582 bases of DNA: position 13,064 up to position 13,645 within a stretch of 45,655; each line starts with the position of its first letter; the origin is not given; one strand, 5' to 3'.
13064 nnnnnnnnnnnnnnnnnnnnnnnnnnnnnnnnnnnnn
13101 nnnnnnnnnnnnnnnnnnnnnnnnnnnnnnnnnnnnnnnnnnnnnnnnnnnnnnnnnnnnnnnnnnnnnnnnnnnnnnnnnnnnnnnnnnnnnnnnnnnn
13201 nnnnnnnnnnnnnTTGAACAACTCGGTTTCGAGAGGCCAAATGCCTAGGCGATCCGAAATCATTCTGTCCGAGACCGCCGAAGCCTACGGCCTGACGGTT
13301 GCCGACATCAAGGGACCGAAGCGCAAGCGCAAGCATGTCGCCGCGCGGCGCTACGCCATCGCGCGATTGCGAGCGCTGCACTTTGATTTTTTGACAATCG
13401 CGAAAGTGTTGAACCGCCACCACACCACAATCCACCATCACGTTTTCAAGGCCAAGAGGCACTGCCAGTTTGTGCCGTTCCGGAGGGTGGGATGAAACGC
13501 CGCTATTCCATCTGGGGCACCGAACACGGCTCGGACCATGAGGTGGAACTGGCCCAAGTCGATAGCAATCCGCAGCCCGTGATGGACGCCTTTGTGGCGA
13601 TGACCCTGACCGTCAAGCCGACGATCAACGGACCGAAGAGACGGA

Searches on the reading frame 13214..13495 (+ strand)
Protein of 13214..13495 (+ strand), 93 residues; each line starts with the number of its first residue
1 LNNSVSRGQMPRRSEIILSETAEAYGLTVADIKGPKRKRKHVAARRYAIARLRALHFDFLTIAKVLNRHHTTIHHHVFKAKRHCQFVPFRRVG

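Call 86: search_protein_families(library=pfam, proteins=[window:13214-13495:+], max_evalue=0.001)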
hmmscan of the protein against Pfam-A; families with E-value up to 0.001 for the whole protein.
window:13214-13495:+ (93 aa): 2 families
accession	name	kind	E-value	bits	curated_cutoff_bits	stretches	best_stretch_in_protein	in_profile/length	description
PF08299.17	Bac_DnaA_C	-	1.7e-11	44.4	31.5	1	15-77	2-66/69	Bacterial dnaA protein helix-turn-helix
PF13936.12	HTH_38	-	0.0003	20.9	27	1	46-77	10-41/44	Helix-turn-helix domain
